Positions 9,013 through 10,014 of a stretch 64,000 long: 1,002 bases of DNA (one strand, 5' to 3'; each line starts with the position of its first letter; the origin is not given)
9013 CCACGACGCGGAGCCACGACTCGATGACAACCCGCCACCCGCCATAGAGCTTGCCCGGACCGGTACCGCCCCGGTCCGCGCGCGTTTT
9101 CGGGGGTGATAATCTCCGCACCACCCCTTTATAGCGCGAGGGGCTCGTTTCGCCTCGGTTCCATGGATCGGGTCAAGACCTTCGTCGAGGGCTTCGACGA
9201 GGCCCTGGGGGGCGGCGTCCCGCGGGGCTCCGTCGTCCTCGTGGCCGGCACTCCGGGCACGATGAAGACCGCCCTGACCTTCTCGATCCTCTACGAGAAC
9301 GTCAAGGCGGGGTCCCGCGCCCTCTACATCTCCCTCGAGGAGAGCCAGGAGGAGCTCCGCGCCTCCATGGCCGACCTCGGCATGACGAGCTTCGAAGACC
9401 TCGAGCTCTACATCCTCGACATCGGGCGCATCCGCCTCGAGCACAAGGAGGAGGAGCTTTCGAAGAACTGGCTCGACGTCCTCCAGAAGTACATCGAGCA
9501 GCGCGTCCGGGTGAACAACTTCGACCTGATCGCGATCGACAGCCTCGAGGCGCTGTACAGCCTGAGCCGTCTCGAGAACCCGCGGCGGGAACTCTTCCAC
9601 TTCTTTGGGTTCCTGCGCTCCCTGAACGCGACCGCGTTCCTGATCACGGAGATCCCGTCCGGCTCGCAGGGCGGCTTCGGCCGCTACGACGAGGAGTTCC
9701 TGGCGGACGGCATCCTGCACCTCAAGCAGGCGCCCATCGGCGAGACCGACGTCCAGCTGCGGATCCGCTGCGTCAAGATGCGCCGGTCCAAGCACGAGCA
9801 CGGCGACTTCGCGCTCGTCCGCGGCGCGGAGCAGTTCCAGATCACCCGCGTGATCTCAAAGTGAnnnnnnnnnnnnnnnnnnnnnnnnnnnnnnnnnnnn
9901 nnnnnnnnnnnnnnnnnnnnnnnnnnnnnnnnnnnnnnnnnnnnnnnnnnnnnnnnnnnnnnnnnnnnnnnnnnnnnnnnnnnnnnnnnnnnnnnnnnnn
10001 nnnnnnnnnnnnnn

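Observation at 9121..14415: Three adjacent KaiC/RecA-like paralogs that all carry a Gly-to-Met substituted P-loop (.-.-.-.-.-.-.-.)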

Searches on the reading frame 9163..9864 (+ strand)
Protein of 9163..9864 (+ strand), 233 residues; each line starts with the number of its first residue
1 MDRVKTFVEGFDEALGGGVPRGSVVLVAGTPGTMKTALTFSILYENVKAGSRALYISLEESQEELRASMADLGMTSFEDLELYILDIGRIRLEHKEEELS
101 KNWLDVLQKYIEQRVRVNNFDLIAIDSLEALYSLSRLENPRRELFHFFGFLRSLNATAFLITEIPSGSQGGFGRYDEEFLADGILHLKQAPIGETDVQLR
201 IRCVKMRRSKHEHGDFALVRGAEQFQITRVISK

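Call 3: search_protein_families(library=pfam, proteins=[window:9163-9864:+], max_evalue=0.01)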
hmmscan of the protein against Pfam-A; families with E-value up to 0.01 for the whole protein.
window:9163-9864:+ (233 aa): 7 families
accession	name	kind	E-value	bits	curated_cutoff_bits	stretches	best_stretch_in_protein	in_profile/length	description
PF06745.19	ATPase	-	1.2e-38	133.2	26.6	1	4-214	1-213/231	KaiC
PF13481.12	AAA_25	-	1.7e-09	38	27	1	15-135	26-159/195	AAA domain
PF00154.27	RecA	-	1.6e-05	24.9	27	1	9-96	38-123/262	recA bacterial DNA recombination protein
PF03796.21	DnaB_C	-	6.6e-05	22.8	27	1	5-93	3-86/255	DnaB-like helicase C terminal domain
PF07088.17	GvpD_P-loop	-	0.00019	21.8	24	1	22-134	10-121/189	GvpD gas vesicle protein, P-loop domain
PF01695.23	IstB_IS21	-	0.0013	18.8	24.1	1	25-114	95-186/238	IstB-like ATP binding protein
PF13479.12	AAA_24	-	0.0044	17.3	27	1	24-135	4-80/195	AAA domain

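Call 4: search_protein_families(library=ncbifam, proteins=[window:9163-9864:+], max_evalue=0.01)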
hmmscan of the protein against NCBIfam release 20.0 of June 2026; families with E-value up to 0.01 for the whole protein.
window:9163-9864:+ (233 aa): 18 families
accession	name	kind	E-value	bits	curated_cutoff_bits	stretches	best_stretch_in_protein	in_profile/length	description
NF006799.0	PRK09302.1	equivalog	6.7e-31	107.4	408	1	2-219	11-230/515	circadian clock protein KaiC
TIGR03880.1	KaiC_arch_3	hypoth_equivalog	8.3e-28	97.4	249.45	1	8-212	2-202/224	KaiC domain-containing protein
TIGR03877.1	thermo_KaiC_1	hypoth_equivalog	4.5e-23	82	307.25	1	1-212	1-217/238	KaiC domain-containing protein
TIGR03881.1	KaiC_arch_4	hypoth_equivalog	6.8e-23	81.5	247.8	1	3-215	2-215/231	KaiC domain-containing protein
TIGR02655.1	circ_KaiC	equivalog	1.9e-17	63.1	546.25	1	3-223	2-224/484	circadian clock protein KaiC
NF052589.1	ArlH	equivalog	1.2e-15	57.9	215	1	11-158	9-152/229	archaellum protein ArlH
NF004723.0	PRK06067.1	subfamily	2e-13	50.5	194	1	5-214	17-220/243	flagellar accessory protein FlaH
TIGR00416.1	sms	equivalog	6.2e-12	45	403.05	1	3-132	75-183/454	DNA repair protein RadA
NF004629.0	PRK05973.1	equivalog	6.3e-08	31.9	156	1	19-83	61-125/237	DNA helicase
NF006320.0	PRK08533.1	equivalog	1.9e-07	30.9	215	1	10-156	12-154/230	flagellar accessory protein FlaH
TIGR03878.1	thermo_KaiC_2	hypoth_equivalog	3.7e-07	29.7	232.2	1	17-167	31-178/259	KaiC domain-containing protein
NF006861.0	PRK09361.1-1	equivalog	5.3e-07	29.4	278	1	4-71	5-72/235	DNA repair and recombination protein RadB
TIGR02237.1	recomb_radB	equivalog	1.7e-06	28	172.4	1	12-140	2-118/210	DNA repair and recombination protein RadB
TIGR02012.1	tigrfam_recA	equivalog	3.9e-06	26.4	325.3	1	4-91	36-121/321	recombinase RecA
TIGR03600.1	phage_DnaB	exception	9.5e-06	24.8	498.65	1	10-104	183-264/421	phage replicative helicase, DnaB family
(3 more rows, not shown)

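Call 6: find_homologous_proteins(query=window:9163-9864:+, max_evalue=0.00001)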
Query window:9163-9864:+ (233 aa): 976 proteins with E <= 0.00001 among 1639 candidates; the best 120 are listed.
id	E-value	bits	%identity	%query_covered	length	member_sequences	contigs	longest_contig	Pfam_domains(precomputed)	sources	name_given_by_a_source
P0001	3.0e-141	486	95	100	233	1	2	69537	PF06745.20,PF07088.17,PF03796.22,PF23442.2,PF00154.28,PF13481.13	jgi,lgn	jgi:circadian clock protein KaiC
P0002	7.6e-140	482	94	100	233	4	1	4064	PF06745.20,PF03796.22,PF23442.2,PF13481.13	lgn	-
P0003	4.2e-136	469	91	100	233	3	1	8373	PF06745.20,PF07088.17,PF03796.22,PF23442.2,PF00154.28,PF13481.13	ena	-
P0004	1.2e-135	468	90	100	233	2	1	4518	PF06745.20,PF23442.2,PF00154.28,PF13481.13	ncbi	-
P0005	1.3e-134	464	90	100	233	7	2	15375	PF06745.20,PF23442.2,PF00154.28,PF13481.13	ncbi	-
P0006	2.9e-134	463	90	100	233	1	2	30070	PF06745.20,PF03796.22,PF23442.2,PF13481.13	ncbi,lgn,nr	ncbi:MAG TPA: ATPase domain-containing protein [Thermoplasmata archaeon]|nr:ATPase domain-containing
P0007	2.9e-134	463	89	100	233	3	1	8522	PF06745.20,PF23442.2,PF00154.28,PF13481.13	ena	-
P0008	5.0e-134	463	89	100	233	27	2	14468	PF06745.20,PF23442.2,PF13481.13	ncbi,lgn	-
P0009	2.2e-133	460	90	100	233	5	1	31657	PF06745.20,PF03796.22,PF23442.2,PF00154.28,PF13481.13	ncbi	-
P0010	2.2e-132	457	88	100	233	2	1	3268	PF06745.20,PF23442.2,PF00154.28,PF13481.13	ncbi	-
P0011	3.5e-132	457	88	100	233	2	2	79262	PF06745.20,PF03796.22,PF23442.2,PF00154.28,PF13481.13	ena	-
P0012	8.4e-132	455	88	100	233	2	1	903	PF06745.20,PF03796.22,PF23442.2,PF00154.28,PF13481.13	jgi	-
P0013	1.1e-131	455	88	100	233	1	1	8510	PF06745.20,PF03796.22,PF23442.2,PF13481.13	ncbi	-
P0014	1.5e-131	454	88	100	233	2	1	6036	PF06745.20,PF23442.2,PF00154.28,PF13481.13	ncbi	-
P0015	4.4e-131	453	88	100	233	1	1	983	PF06745.20,PF03796.22,PF23442.2,PF00154.28,PF13481.13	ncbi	-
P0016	5.1e-131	453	88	100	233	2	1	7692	PF06745.20,PF23442.2,PF00154.28,PF13481.13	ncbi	-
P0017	5.8e-131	453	88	100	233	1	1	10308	PF06745.20,PF03796.22,PF23442.2,PF00154.28,PF13481.13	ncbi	-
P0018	2.5e-130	450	87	100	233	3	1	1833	PF06745.20,PF23442.2,PF00154.28,PF13481.13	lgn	-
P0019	2.9e-130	450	87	100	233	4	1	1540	PF06745.20,PF23442.2,PF13481.13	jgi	-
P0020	6.0e-130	449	86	100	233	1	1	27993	PF06745.20,PF23442.2,PF13481.13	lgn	-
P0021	6.5e-130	449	87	100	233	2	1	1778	PF06745.20,PF23442.2,PF00154.28,PF13481.13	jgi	jgi:KaiC/GvpD/RAD55 family RecA-like ATPase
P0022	7.3e-129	446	86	100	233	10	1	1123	PF06745.20,PF23442.2,PF13481.13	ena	-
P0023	4.8e-128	443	85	100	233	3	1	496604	PF06745.20,PF23442.2,PF00154.28,PF13481.13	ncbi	-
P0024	9.0e-127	439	84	100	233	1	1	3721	PF06745.20,PF03796.22,PF23442.2,PF00154.28,PF13481.13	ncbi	-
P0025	4.7e-126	436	85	100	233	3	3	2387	PF06745.20,PF23442.2,PF13481.13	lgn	-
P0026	1.3e-124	432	84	100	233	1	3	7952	PF06745.20,PF23442.2,PF13481.13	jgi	jgi:KaiC/GvpD/RAD55 family RecA-like ATPase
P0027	1.5e-120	418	81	100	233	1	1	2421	PF06745.20,PF23442.2,PF13481.13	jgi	jgi:KaiC/GvpD/RAD55 family RecA-like ATPase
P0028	8.7e-120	416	80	100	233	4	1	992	PF06745.20,PF23442.2,PF13481.13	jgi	jgi:KaiC/GvpD/RAD55 family RecA-like ATPase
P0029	1.2e-119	416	80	100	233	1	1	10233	PF06745.20,PF23442.2,PF00154.28,PF13481.13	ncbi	-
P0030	2.6e-118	411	78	100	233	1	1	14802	PF06745.20,PF13481.13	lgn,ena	-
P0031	1.2e-117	409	79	100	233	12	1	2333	PF06745.20,PF23442.2,PF00154.28,PF13481.13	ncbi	-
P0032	3.4e-117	407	80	100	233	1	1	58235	PF06745.20,PF13481.13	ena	-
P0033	3.9e-117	407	78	100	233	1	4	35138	PF06745.20,PF23442.2,PF13481.13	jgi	jgi:KaiC/GvpD/RAD55 family RecA-like ATPase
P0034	8.7e-117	406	79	100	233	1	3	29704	PF06745.20,PF13481.13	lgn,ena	-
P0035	1.5e-116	405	77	100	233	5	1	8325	PF06745.20,PF03796.22,PF23442.2,PF00154.28,PF13481.13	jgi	jgi:KaiC/GvpD/RAD55 family RecA-like ATPase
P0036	2.3e-116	405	76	100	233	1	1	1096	PF06745.20,PF23442.2,PF00154.28,PF13481.13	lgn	-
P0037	2.7e-116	405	78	100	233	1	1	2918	PF06745.20,PF23442.2,PF00154.28,PF13481.13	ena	-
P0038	1.4e-115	402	78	100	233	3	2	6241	PF06745.20,PF23442.2,PF00154.28,PF13481.13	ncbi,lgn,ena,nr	ncbi:MAG TPA: ATPase domain-containing protein [Thermoplasmata archaeon]|nr:ATPase domain-containing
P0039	1.6e-115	402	77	100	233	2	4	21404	PF06745.20,PF23442.2,PF13481.13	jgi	-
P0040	7.7e-115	400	79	100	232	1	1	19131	PF06745.20,PF07088.17,PF23442.2,PF13481.13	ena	-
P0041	1.9e-114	399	74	100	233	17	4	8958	PF06745.20,PF23442.2,PF00154.28,PF13481.13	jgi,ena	-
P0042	2.4e-114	398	76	100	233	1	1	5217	PF06745.20,PF23442.2,PF00154.28,PF13481.13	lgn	-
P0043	2.8e-114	398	77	100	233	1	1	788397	PF06745.20,PF23442.2,PF00154.28,PF13481.13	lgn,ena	-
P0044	4.4e-114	397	79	100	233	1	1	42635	PF06745.20,PF13481.13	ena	-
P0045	5.5e-114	397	76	100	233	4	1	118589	PF06745.20,PF03796.22,PF23442.2,PF13481.13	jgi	jgi:KaiC/GvpD/RAD55 family RecA-like ATPase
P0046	6.0e-114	397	75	100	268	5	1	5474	PF06745.20,PF23442.2,PF00154.28,PF13481.13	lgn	-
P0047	1.0e-113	396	76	100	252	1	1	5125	PF06745.20,PF23442.2,PF13481.13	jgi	jgi:KaiC/GvpD/RAD55 family RecA-like ATPase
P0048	1.2e-113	396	75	100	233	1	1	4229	PF06745.20,PF23442.2,PF13481.13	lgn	-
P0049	2.0e-113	395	77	99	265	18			PF06745.20,PF23442.2,PF00154.28,PF13481.13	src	-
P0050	2.4e-113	395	76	100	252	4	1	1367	PF06745.20,PF03796.22,PF23442.2,PF00154.28,PF13481.13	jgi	jgi:KaiC/GvpD/RAD55 family RecA-like ATPase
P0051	2.7e-113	395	74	100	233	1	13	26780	PF06745.20,PF03796.22,PF23442.2,PF00154.28,PF13481.13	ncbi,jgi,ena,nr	ncbi:MAG TPA: ATPase domain-containing protein [Thermoplasmata archaeon]|nr:ATPase domain-containing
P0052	5.8e-113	394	74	100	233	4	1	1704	PF06745.20,PF23442.2,PF00154.28,PF13481.13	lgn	-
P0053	9.1e-113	393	75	100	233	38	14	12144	PF06745.20,PF03796.22,PF23442.2,PF00154.28,PF13481.13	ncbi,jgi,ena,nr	ncbi:MAG: hypothetical protein E6K05_06305 [Methanobacteriota archaeon]|nr:MAG: hypothetical protein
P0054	1.0e-112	393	76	100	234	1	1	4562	PF06745.20,PF23442.2,PF00154.28,PF13481.13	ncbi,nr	ncbi:MAG: AAA family ATPase [Thermoplasmata archaeon]|nr:AAA family ATPase [Thermoplasmata archaeon]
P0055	1.1e-112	393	75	100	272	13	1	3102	PF06745.20,PF03796.22,PF23442.2,PF00154.28,PF13481.13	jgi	-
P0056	2.5e-112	392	74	100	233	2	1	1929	PF06745.20,PF23442.2,PF00154.28,PF13481.13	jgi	-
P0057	6.2e-112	390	75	100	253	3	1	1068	PF06745.20,PF23442.2,PF00154.28,PF13481.13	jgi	-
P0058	8.5e-112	390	78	98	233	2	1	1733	PF06745.20,PF23442.2,PF00154.28,PF13481.13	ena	-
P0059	1.0e-111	390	76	100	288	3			PF06745.20,PF23442.2,PF00154.28,PF13481.13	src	-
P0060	2.0e-111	389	76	100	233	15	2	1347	PF06745.20,PF23442.2,PF13481.13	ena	-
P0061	2.4e-111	388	76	100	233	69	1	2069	PF06745.20,PF23442.2,PF00154.28,PF13481.13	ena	-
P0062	2.8e-111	388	74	100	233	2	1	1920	PF06745.20,PF23442.2,PF13481.13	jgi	-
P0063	2.9e-111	388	75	100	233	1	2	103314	PF06745.20,PF23442.2,PF00154.28,PF13481.13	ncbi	-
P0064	4.3e-111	388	73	100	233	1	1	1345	PF06745.20,PF23442.2,PF00154.28,PF13481.13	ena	-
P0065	5.7e-111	387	74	100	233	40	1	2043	PF06745.20,PF03796.22,PF23442.2,PF00154.28,PF13481.13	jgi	-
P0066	8.8e-111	387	75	100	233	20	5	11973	PF06745.20,PF23442.2,PF00154.28,PF13481.13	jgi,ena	-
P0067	9.5e-111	386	75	100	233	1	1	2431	PF06745.20,PF23442.2,PF13481.13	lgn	-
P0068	1.8e-110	386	75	100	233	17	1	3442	PF06745.20,PF23442.2,PF00154.28,PF13481.13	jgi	-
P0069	2.2e-110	385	74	100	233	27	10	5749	PF06745.20,PF23442.2,PF00154.28,PF13481.13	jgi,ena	-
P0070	3.7e-110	384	74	100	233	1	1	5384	PF06745.20,PF23442.2,PF00154.28,PF13481.13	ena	-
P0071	4.2e-110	384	74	100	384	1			PF06745.20,PF23442.2,PF00154.28,PF13481.13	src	-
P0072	4.5e-110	384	74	100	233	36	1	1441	PF06745.20,PF23442.2,PF00154.28,PF13481.13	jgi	-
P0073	5.2e-110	384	73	100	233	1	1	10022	PF06745.20,PF23442.2,PF13481.13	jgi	jgi:KaiC/GvpD/RAD55 family RecA-like ATPase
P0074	6.1e-110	384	74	100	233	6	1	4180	PF06745.20,PF03796.22,PF23442.2,PF00154.28,PF13481.13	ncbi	-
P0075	6.6e-110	384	75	100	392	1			PF06745.20,PF23442.2,PF00154.28,PF13481.13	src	-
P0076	8.1e-110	383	74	100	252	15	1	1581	PF06745.20,PF23442.2,PF00154.28,PF13481.13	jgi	jgi:KaiC/GvpD/RAD55 family RecA-like ATPase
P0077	1.2e-109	383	73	100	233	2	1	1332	PF06745.20,PF23442.2,PF00154.28,PF13481.13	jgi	-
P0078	1.3e-109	383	73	100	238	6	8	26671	PF06745.20,PF23442.2,PF00154.28,PF13481.13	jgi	-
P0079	2.3e-109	382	73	100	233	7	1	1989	PF06745.20,PF23442.2,PF00154.28,PF13481.13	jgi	-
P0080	2.4e-109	382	74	100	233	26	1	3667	PF06745.20,PF07088.17,PF23442.2,PF00154.28,PF13481.13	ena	-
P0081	2.9e-109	382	74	100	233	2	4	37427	PF06745.20,PF23442.2,PF00154.28,PF13481.13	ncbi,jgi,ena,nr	ncbi:MAG: hypothetical protein A3K68_03220 [Euryarchaeota archaeon RBG_16_68_13]|nr:MAG: hypothetica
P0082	3.1e-109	381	74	100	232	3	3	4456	PF06745.20,PF07088.17,PF23442.2,PF13481.13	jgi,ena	-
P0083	6.2e-109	380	73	100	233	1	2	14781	PF06745.20,PF23442.2,PF00154.28,PF13481.13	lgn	-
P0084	8.7e-109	380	74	100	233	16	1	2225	PF06745.20,PF23442.2,PF00154.28,PF13481.13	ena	-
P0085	9.2e-109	380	73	100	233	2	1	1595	PF06745.20,PF23442.2,PF00154.28,PF13481.13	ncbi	-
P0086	2.0e-108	379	69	100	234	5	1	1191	PF06745.20,PF23442.2,PF13481.13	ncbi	-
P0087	2.3e-108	379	70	100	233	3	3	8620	PF06745.20,PF23442.2,PF00154.28,PF13481.13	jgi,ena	-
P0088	2.5e-108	379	69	100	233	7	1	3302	PF06745.20,PF23442.2,PF00154.28,PF13481.13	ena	-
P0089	3.1e-108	378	74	100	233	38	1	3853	PF06745.20,PF03796.22,PF23442.2,PF00154.28,PF13481.13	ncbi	-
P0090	8.4e-108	377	74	100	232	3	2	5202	PF06745.20,PF23442.2,PF00154.28,PF13481.13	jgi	jgi:KaiC/GvpD/RAD55 family RecA-like ATPase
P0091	2.0e-107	376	70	100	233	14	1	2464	PF06745.20,PF00154.28,PF13481.13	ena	-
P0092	3.8e-107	375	70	100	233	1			PF06745.20,PF00154.28,PF13481.13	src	-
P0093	4.1e-107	375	73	100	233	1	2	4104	PF06745.20,PF23442.2,PF00154.28,PF13481.13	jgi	jgi:KaiC/GvpD/RAD55 family RecA-like ATPase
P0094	6.5e-106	371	69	100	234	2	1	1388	PF06745.20,PF03796.22,PF00154.28,PF13481.13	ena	-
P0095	2.4e-105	369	69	100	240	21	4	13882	PF06745.20,PF23442.2,PF00154.28,PF13481.13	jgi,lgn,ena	-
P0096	5.2e-105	368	71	100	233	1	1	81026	PF06745.20,PF23442.2,PF00154.28,PF13481.13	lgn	-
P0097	6.2e-105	367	68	100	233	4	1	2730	PF06745.20,PF23442.2,PF00154.28,PF13481.13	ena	-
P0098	8.1e-105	367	67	100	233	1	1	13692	PF06745.20,PF13481.13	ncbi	-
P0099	8.5e-105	367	69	100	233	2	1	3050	PF06745.20,PF13481.13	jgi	jgi:KaiC/GvpD/RAD55 family RecA-like ATPase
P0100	1.0e-104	367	68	100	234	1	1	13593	PF06745.20,PF03796.22,PF23442.2,PF00154.28,PF13481.13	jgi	-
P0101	1.5e-104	366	67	100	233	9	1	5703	PF06745.20,PF23442.2,PF13481.13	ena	-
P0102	3.5e-104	365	69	100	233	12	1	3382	PF06745.20,PF13481.13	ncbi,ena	-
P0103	5.5e-104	364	68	100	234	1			PF06745.20,PF13481.13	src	-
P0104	6.1e-104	364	68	100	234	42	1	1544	PF06745.20,PF13481.13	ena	-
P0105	6.3e-104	364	68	100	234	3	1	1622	PF06745.20,PF23442.2,PF13481.13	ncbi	-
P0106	7.9e-104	364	69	100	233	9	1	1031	PF06745.20,PF13481.13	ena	-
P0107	1.5e-103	363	67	100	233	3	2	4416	PF06745.20,PF23442.2,PF13481.13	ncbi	-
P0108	1.7e-103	363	73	100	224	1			PF06745.20,PF07088.17,PF23442.2,PF00154.28,PF13481.13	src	-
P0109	1.3e-102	360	67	100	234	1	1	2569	PF06745.20,PF03796.22,PF00154.28,PF13481.13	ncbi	-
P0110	1.4e-101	356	73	99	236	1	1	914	PF06745.20,PF23442.2,PF13481.13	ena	-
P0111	1.8e-101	356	67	100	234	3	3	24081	PF06745.20,PF23442.2,PF13481.13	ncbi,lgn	-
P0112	1.8e-101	356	68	98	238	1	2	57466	PF06745.20,PF03796.22,PF00154.28,PF13481.13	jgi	-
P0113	3.5e-101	355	69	100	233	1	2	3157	PF06745.20,PF23442.2,PF13481.13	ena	-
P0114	5.9e-101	354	72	100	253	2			PF06745.20,PF13481.13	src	-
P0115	6.1e-101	354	70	99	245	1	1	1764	PF06745.20,PF13481.13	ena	-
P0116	1.4e-100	353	67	100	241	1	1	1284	PF06745.20,PF00154.28,PF13481.13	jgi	-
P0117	2.4e-100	352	69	100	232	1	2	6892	PF06745.20,PF23442.2,PF00154.28,PF13481.13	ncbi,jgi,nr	ncbi:MAG TPA: ATPase domain-containing protein [Thermoplasmata archaeon]|jgi:circadian clock protein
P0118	4.3e-100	352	69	100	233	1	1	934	PF06745.20,PF23442.2,PF13481.13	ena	-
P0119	8.8e-100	351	69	99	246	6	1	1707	PF06745.20,PF13481.13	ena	-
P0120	1.2e-99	350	68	100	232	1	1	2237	PF06745.20,PF13481.13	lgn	-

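Call 16: find_related_loci(query=A1, collection=genome_contigs, flank=8000)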
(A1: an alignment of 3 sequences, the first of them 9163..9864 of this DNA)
Query A1 (233 aa) in genome_contigs; peptide patterns used: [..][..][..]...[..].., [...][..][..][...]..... (x = any residue, [..] = any of these).
433 stretches matched a pattern; 159 encode a relative of the query (tblastn E <= 1e-3); the best 80 are kept; 79 distinct loci.
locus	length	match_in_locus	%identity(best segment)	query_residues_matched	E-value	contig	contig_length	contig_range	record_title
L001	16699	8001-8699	94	1-233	8e-148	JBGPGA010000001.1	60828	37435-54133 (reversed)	MAG: Thermoplasmata archaeon isolate OBJ_0618_7090110_53 k141_1425604_length_60828_cov_16.0000, whole genome shotgun seq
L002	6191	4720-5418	90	1-233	7e-143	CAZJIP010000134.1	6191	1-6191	MAG TPA_asm: uncultured Methanomassiliicoccales archaeon isolate SRP093762_co1_91 genome assembly, contig: NODE_6952_len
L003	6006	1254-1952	86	1-233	5e-139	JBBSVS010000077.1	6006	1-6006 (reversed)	MAG: Thermoplasmatota archaeon isolate H43-bin133_1 H43_bin133_1_000000000077, whole genome shotgun sequence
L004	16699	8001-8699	80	1-233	1e-126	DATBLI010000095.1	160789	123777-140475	MAG TPA_asm: Thermoplasmata archaeon isolate SMAG_U3968 k141_1329533, whole genome shotgun sequence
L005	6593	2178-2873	78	1-232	1e-123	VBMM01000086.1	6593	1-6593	MAG: Methanobacteriota archaeon isolate EA_23 14_0929_02_40cm_scaffold_28900, whole genome shotgun sequence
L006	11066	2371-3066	77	1-232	4e-123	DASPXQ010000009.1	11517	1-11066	MAG TPA_asm: Thermoplasmata archaeon isolate SMAG_U11571 k141_913513, whole genome shotgun sequence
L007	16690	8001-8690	78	1-230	2e-123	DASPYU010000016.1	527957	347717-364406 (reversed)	MAG TPA_asm: Thermoplasmata archaeon isolate SMAG_U11601 k141_57208, whole genome shotgun sequence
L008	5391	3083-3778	78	1-232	9e-123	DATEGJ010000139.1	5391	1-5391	MAG TPA_asm: Thermoplasmata archaeon isolate SMAG_U8782 k141_2340914, whole genome shotgun sequence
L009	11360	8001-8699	76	1-233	1e-121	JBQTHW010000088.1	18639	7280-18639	MAG: Methanobacteriota archaeon isolate SAW39 c_000000218911, whole genome shotgun sequence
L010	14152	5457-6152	77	1-232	4e-121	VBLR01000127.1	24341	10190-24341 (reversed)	MAG: Methanobacteriota archaeon isolate EA_2 14_0903_05_30cm_scaffold_897, whole genome shotgun sequence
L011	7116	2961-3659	75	1-233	3e-120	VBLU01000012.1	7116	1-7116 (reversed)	MAG: Methanobacteriota archaeon isolate EA_5 14_1009_16_20cm_scaffold_5424, whole genome shotgun sequence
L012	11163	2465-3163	74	1-233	4e-120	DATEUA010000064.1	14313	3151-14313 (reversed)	MAG TPA_asm: Thermoplasmata archaeon isolate SMAG_U8329 k141_2160180, whole genome shotgun sequence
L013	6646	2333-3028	76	1-232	3e-119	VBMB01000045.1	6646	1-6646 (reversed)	MAG: Methanobacteriota archaeon isolate EA_12 14_1009_12_30cm_scaffold_11031, whole genome shotgun sequence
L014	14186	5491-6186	75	1-232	3e-119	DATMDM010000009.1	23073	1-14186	MAG TPA_asm: Thermoplasmata archaeon isolate SMAG_U13408 k141_1604221, whole genome shotgun sequence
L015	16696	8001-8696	76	1-232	3e-119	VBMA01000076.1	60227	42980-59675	MAG: Methanobacteriota archaeon isolate EA_11 14_0903_13_40cm_scaffold_195, whole genome shotgun sequence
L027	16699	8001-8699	63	1-233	5e-101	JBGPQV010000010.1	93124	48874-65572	MAG: Thermoplasmata archaeon isolate OBJ1_062018_150_24 k141_1099770_length_93124_cov_16.0049, whole genome shotgun sequ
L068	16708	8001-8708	42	3-232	2e-56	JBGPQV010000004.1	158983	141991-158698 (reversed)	MAG: Thermoplasmata archaeon isolate OBJ1_062018_150_24 k141_1801803_length_158983_cov_14.0008, whole genome shotgun seq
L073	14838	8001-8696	45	3-232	3e-56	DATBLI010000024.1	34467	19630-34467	MAG TPA_asm: Thermoplasmata archaeon isolate SMAG_U3968 k141_828032, whole genome shotgun sequence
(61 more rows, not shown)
